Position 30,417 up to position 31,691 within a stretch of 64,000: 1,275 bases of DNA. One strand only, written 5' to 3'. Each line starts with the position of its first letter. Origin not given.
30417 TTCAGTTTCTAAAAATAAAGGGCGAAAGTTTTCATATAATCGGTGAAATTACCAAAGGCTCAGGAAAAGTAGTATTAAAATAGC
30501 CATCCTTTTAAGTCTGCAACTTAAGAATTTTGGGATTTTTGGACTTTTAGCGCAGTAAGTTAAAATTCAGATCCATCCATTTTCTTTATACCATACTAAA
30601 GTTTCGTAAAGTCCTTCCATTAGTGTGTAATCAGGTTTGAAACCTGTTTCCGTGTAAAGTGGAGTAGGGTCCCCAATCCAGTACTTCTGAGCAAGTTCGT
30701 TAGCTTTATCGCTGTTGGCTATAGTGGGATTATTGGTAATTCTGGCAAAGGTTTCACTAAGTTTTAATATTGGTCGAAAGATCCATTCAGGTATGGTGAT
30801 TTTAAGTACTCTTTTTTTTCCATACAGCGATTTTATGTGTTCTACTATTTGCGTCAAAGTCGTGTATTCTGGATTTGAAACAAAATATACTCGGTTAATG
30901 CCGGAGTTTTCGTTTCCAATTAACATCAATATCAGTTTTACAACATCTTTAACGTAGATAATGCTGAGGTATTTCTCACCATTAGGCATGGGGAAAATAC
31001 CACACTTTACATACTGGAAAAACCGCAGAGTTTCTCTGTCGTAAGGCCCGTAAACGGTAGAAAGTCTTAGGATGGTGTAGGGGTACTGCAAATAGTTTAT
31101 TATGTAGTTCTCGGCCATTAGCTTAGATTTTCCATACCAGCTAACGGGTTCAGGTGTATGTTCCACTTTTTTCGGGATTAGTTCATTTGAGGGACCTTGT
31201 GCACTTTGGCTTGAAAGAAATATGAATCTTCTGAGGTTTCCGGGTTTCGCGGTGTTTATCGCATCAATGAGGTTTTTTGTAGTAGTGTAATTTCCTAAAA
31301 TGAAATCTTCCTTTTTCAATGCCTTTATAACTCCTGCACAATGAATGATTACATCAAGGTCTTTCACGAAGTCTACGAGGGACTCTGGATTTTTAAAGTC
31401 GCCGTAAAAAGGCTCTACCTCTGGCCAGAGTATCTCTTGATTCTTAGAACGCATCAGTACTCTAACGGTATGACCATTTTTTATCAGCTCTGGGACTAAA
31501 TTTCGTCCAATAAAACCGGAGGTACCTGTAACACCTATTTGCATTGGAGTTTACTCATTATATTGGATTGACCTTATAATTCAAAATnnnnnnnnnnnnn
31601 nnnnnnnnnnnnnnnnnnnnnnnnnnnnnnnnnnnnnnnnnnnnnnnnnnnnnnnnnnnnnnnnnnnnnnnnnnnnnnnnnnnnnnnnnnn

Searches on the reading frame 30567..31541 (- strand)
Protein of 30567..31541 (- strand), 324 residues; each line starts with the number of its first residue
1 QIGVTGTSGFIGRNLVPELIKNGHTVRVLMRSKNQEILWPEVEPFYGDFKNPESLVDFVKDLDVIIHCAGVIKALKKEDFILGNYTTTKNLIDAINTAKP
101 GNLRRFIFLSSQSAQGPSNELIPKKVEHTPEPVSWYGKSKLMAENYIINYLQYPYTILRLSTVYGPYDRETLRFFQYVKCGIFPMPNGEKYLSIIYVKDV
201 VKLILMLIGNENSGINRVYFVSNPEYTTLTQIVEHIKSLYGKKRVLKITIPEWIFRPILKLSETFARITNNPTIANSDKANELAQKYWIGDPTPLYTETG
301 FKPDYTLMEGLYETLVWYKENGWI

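Call 27: search_protein_families(library=pfam, proteins=[window:30567-31541:-], max_evalue=0.01)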
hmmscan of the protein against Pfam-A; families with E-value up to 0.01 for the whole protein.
window:30567-31541:- (324 aa): 8 families
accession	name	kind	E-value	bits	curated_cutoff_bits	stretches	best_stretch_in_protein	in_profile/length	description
PF01370.27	Epimerase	-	6.4e-34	117.9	20.9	1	4-219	3-237/240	NAD dependent epimerase/dehydratase family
PF01073.25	3Beta_HSD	-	8.3e-21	74.7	22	1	4-227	2-254/280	3-beta hydroxysteroid dehydrogenase/isomerase family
PF16363.11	GDP_Man_Dehyd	-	1e-17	65.1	27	1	4-313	2-331/332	GDP-mannose 4,6 dehydratase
PF13460.12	NAD_binding_10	-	2.8e-16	60.3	27.2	1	6-162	1-145/184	NAD(P)H-binding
PF07993.18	NAD_binding_4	-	1.1e-12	48.2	20.1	2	54-165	81-209/258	Male sterility protein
PF05368.20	NmrA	-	3.1e-12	47.2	27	1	2-261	5-252/298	NmrA-like family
PF04321.23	RmlD_sub_bind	-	1.8e-10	40.8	27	1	2-177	3-165/287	RmlD substrate binding domain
PF02719.21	Polysacc_synt_2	-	9.9e-05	22.1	20.2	0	4-119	3-136/293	Polysaccharide biosynthesis protein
